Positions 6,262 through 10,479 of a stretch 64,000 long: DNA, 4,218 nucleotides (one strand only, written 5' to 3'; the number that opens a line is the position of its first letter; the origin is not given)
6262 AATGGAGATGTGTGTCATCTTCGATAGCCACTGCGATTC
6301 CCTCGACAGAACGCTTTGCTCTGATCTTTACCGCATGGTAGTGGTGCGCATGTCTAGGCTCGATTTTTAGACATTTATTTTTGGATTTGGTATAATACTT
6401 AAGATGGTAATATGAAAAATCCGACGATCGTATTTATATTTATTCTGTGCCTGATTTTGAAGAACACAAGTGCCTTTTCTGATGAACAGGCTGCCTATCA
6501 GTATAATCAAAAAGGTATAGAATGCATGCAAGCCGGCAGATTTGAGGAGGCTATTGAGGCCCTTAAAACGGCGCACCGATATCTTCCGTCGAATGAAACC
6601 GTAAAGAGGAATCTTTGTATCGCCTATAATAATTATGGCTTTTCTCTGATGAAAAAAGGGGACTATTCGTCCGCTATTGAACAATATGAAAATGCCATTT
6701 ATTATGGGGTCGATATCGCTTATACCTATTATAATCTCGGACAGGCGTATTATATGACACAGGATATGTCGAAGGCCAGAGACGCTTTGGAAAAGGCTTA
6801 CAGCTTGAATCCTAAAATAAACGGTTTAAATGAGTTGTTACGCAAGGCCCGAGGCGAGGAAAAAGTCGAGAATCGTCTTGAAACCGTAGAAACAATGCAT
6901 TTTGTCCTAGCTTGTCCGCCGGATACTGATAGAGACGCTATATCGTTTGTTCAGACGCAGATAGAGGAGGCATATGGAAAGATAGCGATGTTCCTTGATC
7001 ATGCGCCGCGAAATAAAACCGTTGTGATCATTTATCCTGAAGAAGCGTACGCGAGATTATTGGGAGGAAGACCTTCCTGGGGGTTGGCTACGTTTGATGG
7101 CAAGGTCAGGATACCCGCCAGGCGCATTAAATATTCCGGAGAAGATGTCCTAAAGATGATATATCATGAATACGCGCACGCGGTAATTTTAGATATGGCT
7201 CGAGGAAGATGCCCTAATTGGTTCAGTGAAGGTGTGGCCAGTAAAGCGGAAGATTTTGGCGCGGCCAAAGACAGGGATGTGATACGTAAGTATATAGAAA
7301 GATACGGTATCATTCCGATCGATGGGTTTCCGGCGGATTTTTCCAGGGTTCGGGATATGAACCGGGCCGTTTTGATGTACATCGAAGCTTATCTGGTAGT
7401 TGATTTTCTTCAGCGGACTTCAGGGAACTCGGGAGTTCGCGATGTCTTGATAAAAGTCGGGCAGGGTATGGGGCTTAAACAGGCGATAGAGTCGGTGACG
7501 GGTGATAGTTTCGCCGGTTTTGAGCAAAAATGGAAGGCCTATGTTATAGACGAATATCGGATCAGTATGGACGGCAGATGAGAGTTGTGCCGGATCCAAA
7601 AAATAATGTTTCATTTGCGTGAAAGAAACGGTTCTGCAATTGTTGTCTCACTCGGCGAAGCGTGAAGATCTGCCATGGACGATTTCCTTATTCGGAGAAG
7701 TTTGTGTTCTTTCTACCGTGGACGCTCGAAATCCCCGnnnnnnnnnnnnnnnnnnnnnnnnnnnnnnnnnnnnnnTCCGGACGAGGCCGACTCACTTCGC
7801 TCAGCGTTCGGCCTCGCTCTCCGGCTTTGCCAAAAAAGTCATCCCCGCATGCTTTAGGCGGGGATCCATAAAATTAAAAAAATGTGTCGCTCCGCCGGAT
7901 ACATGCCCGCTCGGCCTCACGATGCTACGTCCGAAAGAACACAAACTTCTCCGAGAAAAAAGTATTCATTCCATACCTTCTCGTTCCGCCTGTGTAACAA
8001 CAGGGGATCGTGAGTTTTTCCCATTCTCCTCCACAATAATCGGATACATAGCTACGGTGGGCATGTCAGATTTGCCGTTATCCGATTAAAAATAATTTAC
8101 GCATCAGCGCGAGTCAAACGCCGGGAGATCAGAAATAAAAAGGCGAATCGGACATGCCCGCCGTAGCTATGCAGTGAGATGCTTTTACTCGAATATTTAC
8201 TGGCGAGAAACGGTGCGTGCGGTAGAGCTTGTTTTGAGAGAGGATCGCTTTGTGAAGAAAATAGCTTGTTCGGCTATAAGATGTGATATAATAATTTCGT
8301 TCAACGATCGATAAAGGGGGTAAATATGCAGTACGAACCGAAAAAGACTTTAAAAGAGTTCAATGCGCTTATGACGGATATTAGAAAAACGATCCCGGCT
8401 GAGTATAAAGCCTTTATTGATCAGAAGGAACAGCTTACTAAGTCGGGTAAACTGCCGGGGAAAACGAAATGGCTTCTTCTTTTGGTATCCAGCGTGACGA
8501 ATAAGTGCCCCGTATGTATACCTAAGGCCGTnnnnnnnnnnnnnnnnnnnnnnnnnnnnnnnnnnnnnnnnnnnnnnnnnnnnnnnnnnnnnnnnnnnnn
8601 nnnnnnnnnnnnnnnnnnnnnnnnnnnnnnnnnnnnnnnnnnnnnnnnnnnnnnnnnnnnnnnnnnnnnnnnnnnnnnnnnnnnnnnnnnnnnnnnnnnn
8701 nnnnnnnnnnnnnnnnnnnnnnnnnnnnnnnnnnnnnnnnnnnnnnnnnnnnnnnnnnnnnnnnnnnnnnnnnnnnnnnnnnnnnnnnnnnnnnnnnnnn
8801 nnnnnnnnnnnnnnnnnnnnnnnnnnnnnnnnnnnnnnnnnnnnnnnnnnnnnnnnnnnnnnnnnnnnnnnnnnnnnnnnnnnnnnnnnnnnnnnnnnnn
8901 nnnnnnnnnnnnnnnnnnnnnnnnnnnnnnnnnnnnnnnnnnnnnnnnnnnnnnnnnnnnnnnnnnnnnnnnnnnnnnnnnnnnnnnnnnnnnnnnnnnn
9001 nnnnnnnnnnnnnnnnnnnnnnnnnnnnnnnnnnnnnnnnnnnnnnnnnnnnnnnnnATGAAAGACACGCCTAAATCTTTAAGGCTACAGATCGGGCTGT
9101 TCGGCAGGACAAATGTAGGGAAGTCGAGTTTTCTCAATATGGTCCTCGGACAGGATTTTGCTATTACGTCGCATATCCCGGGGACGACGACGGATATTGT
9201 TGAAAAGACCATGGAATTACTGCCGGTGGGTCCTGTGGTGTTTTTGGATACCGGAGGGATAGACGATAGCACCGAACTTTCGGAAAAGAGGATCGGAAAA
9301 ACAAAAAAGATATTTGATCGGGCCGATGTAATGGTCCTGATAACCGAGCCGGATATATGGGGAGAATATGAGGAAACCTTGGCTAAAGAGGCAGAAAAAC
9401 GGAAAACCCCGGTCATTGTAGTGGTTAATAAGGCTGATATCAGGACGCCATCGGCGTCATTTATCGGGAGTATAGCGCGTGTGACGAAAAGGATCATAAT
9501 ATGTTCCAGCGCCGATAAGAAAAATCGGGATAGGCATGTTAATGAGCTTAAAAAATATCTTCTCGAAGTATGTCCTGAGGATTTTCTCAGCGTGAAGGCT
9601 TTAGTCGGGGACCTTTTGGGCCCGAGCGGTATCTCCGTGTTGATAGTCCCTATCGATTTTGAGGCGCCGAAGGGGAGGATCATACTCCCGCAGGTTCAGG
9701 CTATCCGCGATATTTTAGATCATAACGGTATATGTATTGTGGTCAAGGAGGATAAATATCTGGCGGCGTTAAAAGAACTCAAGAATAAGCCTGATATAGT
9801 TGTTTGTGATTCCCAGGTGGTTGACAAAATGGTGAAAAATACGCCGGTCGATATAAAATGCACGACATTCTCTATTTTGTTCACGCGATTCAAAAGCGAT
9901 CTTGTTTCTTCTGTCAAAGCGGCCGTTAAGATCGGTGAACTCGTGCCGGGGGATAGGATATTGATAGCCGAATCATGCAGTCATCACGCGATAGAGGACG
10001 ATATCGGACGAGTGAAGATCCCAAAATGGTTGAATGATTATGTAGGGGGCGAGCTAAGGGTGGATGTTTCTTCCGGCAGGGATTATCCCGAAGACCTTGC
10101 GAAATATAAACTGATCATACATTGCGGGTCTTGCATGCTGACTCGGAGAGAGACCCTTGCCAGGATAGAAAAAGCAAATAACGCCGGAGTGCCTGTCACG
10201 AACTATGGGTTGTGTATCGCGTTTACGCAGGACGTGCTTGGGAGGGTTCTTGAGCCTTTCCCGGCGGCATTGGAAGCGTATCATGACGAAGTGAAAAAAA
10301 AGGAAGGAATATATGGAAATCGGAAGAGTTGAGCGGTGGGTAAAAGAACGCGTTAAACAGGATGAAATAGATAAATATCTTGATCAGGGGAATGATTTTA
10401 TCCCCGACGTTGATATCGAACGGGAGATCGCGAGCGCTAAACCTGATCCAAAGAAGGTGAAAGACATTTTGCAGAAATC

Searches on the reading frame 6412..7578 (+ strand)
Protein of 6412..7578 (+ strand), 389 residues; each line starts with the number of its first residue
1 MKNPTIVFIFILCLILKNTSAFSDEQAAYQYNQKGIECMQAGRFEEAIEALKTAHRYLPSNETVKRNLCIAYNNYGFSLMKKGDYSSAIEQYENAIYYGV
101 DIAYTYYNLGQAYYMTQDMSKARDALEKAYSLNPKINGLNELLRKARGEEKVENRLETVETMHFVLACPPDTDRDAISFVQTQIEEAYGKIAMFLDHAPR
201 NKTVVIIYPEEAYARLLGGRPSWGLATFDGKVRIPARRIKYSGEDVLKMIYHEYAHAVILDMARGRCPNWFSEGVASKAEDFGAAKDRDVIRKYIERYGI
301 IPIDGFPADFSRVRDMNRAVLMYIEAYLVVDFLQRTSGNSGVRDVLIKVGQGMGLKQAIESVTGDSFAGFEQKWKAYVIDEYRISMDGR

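Call 11: search_protein_families(library=pfam, proteins=[window:6412-7578:+])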
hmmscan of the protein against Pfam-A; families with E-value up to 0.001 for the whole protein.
window:6412-7578:+ (389 aa): 13 families
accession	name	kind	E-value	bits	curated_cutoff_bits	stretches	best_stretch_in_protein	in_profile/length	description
PF07719.23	TPR_2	-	5.3e-18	64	27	3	103-135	1-33/34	Tetratricopeptide repeat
PF00515.34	TPR_1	-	7.6e-15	54.4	27.8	2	103-135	1-33/34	Tetratricopeptide repeat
PF13485.12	Peptidase_MA_2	-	8.8e-13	48.9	32.4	1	249-379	69-200/201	Peptidase MA superfamily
PF13181.12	TPR_8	-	1.4e-10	40.9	25.7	1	104-135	2-33/34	Tetratricopeptide repeat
PF13424.12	TPR_12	-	3.2e-10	40.5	30.1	1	69-132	3-74/77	Tetratricopeptide repeat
PF13432.12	TPR_16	-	6.3e-10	39.8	32.7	1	78-134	6-62/65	Tetratricopeptide repeat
PF13414.12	TPR_11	-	8.8e-09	35.4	26.8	1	79-115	4-40/42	TPR repeat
PF14559.12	TPR_19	-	1.6e-08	35.2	25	0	39-72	2-35/68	Tetratricopeptide repeat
PF13428.12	TPR_14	-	1.9e-07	31.5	23.5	0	106-135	4-33/44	Tetratricopeptide repeat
PF13371.12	TPR_9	-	2.5e-05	24.6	35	0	79-134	5-60/73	Tetratricopeptide repeat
PF23914.1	TPR_CcmH_CycH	-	4.4e-05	23.8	42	0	109-136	56-83/158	Cytochrome c-type biogenesis protein H TPR domain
PF13174.12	TPR_6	-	0.00018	22.4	26.3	0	105-134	2-31/33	Tetratricopeptide repeat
PF24575.1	TPR_Slam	-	0.0007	20.4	35.2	0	77-124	55-102/104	Surface lipoprotein assembly modifier, N-terminal TPR repeats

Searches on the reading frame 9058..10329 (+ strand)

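Call 11: search_protein_families(library=pfam, proteins=[window:9058-10329:+])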
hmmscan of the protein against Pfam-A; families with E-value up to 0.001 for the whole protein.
window:9058-10329:+ (424 aa): 5 families
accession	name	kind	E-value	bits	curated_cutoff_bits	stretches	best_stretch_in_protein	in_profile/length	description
PF18133.7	HydF_tetramer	-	1.4e-42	144.7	22.6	1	286-400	4-118/118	Hydrogen maturase F tetramerization domain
PF18128.7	HydF_dimer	-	1.1e-36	125.3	23.4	1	182-279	1-98/99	Hydrogen maturase F dimerization domain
PF01926.29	MMR_HSR1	-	3.6e-21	75.8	21.9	1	11-125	1-113/113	50S ribosome-binding GTPase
PF00350.29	Dynamin_N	-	2.5e-08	34.6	27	1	12-45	1-34/168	Dynamin family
PF02421.24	FeoB_N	-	2.2e-05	24.5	27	1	11-130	2-119/156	Ferrous iron transport protein B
